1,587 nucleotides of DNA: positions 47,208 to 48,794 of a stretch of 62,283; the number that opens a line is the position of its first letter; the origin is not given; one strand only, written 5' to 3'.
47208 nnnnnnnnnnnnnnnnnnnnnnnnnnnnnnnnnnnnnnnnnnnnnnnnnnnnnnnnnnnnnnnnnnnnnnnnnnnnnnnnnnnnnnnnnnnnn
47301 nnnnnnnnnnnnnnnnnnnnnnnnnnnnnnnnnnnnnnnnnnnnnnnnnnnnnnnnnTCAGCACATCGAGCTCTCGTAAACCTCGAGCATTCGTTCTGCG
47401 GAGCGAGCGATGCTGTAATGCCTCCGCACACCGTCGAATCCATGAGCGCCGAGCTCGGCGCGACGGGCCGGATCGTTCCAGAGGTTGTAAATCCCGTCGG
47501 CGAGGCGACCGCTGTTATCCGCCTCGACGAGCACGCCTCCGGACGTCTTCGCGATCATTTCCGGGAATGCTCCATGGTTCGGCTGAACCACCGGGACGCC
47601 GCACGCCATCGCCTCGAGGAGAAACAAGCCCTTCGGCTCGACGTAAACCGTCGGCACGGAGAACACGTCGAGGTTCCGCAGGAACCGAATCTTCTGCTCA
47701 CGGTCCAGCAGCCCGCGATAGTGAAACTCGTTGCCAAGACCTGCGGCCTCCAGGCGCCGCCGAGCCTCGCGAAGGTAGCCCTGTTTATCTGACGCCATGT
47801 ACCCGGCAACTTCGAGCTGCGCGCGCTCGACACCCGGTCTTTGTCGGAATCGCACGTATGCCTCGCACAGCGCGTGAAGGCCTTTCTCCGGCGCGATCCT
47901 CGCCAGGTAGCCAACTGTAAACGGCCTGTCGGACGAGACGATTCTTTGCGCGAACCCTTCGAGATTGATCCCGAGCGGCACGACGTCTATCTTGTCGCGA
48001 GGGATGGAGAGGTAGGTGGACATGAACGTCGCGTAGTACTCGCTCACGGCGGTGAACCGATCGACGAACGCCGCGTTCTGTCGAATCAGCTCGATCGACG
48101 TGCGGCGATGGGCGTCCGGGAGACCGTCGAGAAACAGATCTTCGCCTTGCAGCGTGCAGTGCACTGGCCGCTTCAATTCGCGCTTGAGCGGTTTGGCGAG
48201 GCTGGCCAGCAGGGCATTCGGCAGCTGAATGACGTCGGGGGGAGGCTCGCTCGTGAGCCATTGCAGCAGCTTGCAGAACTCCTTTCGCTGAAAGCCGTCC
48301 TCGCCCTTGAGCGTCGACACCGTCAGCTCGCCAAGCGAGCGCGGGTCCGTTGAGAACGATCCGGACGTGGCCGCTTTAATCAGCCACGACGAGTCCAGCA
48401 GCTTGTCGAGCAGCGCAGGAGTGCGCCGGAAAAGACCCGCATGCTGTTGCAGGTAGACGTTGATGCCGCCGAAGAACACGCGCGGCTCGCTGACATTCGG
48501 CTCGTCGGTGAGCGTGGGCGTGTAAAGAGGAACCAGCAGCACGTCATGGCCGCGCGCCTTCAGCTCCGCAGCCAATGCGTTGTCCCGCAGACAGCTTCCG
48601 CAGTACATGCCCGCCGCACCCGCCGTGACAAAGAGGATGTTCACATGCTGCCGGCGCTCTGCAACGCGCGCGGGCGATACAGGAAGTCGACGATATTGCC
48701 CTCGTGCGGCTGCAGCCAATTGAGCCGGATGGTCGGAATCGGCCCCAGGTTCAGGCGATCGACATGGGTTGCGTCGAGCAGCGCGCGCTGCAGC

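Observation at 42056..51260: Six-gene operon: LuxE/PaaK-like adenylating enzyme, ALDH-like reductase, GT4 glycosyltransferase, MacB-type ABC exporter and a propeller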

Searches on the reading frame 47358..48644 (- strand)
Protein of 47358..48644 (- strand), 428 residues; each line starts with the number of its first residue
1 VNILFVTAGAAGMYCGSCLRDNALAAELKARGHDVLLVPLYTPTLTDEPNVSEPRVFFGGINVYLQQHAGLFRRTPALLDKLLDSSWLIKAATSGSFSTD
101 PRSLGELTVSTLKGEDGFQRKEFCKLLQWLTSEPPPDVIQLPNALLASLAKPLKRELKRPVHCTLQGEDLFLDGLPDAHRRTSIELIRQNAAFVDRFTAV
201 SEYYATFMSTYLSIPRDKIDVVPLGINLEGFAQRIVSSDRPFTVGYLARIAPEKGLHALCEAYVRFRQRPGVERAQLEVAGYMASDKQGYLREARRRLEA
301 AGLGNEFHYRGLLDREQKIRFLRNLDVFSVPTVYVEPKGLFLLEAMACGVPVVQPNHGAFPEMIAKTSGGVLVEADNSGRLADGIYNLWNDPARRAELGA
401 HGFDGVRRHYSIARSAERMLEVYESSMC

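Call 5: search_protein_families(library=pfam, proteins=[window:47358-48644:-], max_evalue=0.01)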
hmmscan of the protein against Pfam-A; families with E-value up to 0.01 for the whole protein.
window:47358-48644:- (428 aa): 6 families
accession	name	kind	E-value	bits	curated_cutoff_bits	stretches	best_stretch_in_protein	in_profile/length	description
PF00534.26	Glycos_transf_1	-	2.8e-26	92.5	26.4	1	237-400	11-167/172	Glycosyl transferases group 1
PF13692.12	Glyco_trans_1_4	-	7.2e-21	75.4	27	1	242-391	2-142/142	Glycosyl transferases group 1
PF13439.12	Glyco_transf_4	-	9.5e-14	52.2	28.5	1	124-229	62-169/170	Glycosyltransferase Family 4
PF13579.12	Glyco_trans_4_4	-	1.3e-13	52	29.7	1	23-225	9-158/158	Glycosyl transferase 4-like domain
PF20706.3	GT4-conflict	-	0.00018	21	26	1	234-370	190-326/385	Family 4 Glycosyltransferase in conflict systems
PF13524.12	Glyco_trans_1_2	-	0.00025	21.5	25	1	342-421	67-144/144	Glycosyl transferase-like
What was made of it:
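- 47358..48644 (-): G3: GT4 retaining glycosyltransferase, 428 aa. Pfam Glycos_transf_1 scores 92.5 bits, with Glyco_transf_4 also hit (call 5).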

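Call 6: search_protein_families(library=ncbifam, proteins=[window:47358-48644:-], max_evalue=0.01)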
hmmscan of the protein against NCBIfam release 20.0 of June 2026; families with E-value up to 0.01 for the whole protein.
window:47358-48644:- (428 aa): 26 families (the best 25 are shown)
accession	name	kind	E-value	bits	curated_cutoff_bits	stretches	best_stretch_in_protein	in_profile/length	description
NF041876.1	EPS_EpsE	equivalog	2.9e-30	105.8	400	1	215-418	184-388/389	exopolysaccharide biosynthesis GT4 family glycosyltransferase EpsE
TIGR03088.1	stp2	hypoth_equivalog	2.6e-24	86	409.05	1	176-426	119-373/374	TIGR03088 family PEP-CTERM/XrtA system glycosyltransferase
TIGR02149.1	glgA_Coryne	subfamily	1.7e-20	73.6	302.4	1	193-425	144-389/391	glycogen synthase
TIGR03999.1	thiol_BshA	equivalog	2.8e-15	56.2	273.7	1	322-425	270-372/375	N-acetyl-alpha-D-glucosaminyl L-malate synthase BshA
TIGR03449.1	mycothiol_MshA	equivalog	8.2e-15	54.6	462.5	1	203-426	175-403/406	D-inositol-3-phosphate glycosyltransferase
NF041010.1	glycosy_Agl16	equivalog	1.5e-14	53.6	575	1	180-426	119-351/352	glycosylation protein Agl16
NF038295.1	EPS_HpsP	equivalog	4.3e-14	52.3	550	1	222-425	181-386/388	hormogonium polysaccharide biosynthesis glycosyltransferase HpsP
TIGR04047.1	MSMEG_0565_glyc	hypoth_equivalog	5.4e-14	52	259.85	1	250-424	202-372/373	MSMEG_0565 family glycosyltransferase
TIGR04005.1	wcaL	equivalog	2.6e-13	49.6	537.6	1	198-384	179-363/406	colanic acid biosynthesis glycosyltransferase WcaL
TIGR02472.1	sucr_P_syn_N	equivalog_domain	1e-12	47.7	576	1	330-421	345-436/439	sucrose-phosphate synthase, putative, glycosyltransferase domain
NF038298.1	EPS_HpsO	equivalog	5e-12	45.3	575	1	338-425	301-386/388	hormogonium polysaccharide biosynthesis glycosyltransferase HpsO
NF053787.1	GlcN_PG_synth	equivalog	7.2e-12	44.8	480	1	337-425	273-358/361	N-acetylglucosaminyl phosphatidylglycerol synthase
NF012028.0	PRK15484.1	subfamily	2e-09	37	618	1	200-422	146-374/380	lipopolysaccharide N-acetylglucosaminyltransferase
NF038229.1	Glyco4_Geo_Pelo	equivalog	2.6e-09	36.6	400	1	131-425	51-335/338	GPMC system family 4 glycosyltransferase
NF038011.1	PelF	equivalog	3e-09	36.4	100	1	215-423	278-489/489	GT4 family glycosyltransferase PelF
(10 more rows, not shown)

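Call 38: search_solved_structures(query=window:47358-48644:-, max_evalue=0.00001)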
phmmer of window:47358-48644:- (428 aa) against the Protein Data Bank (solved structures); distinct sequences matched with E-value up to 0.00001: 19.
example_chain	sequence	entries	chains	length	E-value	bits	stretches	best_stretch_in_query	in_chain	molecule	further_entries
3oka_A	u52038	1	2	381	1.4e-13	53.9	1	188-425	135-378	GDP-mannose-dependent alpha-(1-6)-phosphatidylinositol monomannoside mannosyltransferase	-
3okc_A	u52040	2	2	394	1.5e-13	53.8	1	188-425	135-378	GDP-mannose-dependent alpha-(1-6)-phosphatidylinositol monomannoside mannosyltransferase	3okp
6tvp_A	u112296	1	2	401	1.6e-13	53.7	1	232-424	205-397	Alpha-maltose-1-phosphate synthase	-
5i45_A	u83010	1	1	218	1.8e-13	53.5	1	242-425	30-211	Glycosyl transferases group 1 family protein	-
6kih_A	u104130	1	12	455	3.8e-12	49.2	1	231-423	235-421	Tll1590 protein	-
4n9w_A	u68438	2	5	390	1.2e-09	41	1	222-425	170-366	GDP-mannose-dependent alpha-(1-2)-phosphatidylinositol mannosyltransferase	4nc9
2gej_A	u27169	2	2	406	1.3e-09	40.8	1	222-425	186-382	PHOSPHATIDYLINOSITOL MANNOSYLTRANSFERASE (PimA)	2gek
4xso_B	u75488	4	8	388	2e-09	40.2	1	240-402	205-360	Alr3699 protein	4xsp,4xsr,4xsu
7qsg_A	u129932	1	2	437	5.9e-08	35.3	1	185-426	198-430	D-inositol 3-phosphate glycosyltransferase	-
3c4q_A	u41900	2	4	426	6.3e-08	35.2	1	243-425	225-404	Predicted glycosyltransferases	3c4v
3c48_A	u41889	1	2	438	6.7e-08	35.2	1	243-425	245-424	Predicted glycosyltransferases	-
5d00_A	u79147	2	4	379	1.5e-07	34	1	140-376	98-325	N-acetyl-alpha-D-glucosaminyl L-malate synthase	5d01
8x3q_C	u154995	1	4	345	4e-07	32.6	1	238-372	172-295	Glycosyl transferase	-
7fg9_A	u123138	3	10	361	4.4e-07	32.5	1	238-372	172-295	Glycosyl transferase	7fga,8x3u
9v0l_A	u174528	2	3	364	3.8e-06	29.4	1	220-385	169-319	tetrahydrobiopterin glucosyltransferases | tetrahydrobiopterin glucosyltransferase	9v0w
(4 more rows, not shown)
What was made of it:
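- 47358..48644 (-): The closest solved structures are PimB'/PimA (call 38).
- The closest solved relatives of GT4 act on lipids (PimA/PimB'; call 38).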
